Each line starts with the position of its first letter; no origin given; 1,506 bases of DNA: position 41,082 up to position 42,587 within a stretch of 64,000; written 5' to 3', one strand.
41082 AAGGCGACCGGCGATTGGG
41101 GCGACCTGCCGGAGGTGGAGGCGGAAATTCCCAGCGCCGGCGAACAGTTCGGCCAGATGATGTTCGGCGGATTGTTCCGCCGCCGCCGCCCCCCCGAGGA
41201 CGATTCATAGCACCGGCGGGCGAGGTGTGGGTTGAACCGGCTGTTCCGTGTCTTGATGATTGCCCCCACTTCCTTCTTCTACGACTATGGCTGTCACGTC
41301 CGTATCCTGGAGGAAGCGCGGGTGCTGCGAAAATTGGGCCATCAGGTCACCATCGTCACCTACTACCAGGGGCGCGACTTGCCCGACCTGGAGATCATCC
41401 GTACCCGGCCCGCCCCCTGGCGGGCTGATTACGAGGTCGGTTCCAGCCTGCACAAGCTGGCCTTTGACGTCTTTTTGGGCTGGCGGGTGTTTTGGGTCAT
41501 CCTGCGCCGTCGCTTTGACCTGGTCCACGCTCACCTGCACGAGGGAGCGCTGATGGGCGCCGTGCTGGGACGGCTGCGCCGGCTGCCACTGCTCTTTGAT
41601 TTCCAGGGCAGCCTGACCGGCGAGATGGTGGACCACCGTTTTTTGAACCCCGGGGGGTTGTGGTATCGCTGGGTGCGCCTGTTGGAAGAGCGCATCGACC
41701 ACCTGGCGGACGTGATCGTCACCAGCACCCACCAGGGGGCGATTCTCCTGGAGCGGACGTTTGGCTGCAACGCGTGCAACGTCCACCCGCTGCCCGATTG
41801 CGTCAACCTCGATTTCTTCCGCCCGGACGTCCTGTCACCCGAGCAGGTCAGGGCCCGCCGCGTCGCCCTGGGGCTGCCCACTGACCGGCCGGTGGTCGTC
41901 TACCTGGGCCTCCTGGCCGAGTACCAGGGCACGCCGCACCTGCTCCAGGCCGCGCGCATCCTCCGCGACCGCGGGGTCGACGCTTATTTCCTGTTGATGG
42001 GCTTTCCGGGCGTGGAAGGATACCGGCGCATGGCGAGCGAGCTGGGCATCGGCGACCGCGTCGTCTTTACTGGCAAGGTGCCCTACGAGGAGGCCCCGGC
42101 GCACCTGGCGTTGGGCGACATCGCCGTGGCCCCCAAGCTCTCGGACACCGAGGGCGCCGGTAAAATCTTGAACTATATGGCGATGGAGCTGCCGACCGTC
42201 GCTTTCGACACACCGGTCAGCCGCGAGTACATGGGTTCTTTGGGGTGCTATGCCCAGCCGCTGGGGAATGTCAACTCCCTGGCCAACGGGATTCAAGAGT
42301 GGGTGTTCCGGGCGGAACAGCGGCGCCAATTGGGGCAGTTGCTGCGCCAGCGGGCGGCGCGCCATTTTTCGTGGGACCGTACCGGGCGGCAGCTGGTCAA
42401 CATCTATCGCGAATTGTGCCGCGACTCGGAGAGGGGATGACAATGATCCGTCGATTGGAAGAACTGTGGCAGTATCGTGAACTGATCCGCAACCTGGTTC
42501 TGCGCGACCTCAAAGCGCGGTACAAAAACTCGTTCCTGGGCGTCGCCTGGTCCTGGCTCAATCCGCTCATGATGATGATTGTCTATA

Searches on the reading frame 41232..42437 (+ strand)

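Call 72: search_protein_families(library=pfam, proteins=[window:41232-42437:+], max_evalue=0.00001)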
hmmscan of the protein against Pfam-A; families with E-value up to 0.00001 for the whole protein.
window:41232-42437:+ (402 aa): 4 families
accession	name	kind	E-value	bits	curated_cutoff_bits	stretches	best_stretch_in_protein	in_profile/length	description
PF00534.26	Glycos_transf_1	-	2.4e-18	66.7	26.4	1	210-369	6-167/172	Glycosyl transferases group 1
PF13692.12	Glyco_trans_1_4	-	7.5e-18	65.6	27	1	219-356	1-138/142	Glycosyl transferases group 1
PF13439.12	Glyco_transf_4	-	3.4e-15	56.9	28.5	1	23-194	6-169/170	Glycosyltransferase Family 4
PF13579.12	Glyco_trans_4_4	-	1.2e-14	55.4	29.7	1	20-188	2-156/158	Glycosyl transferase 4-like domain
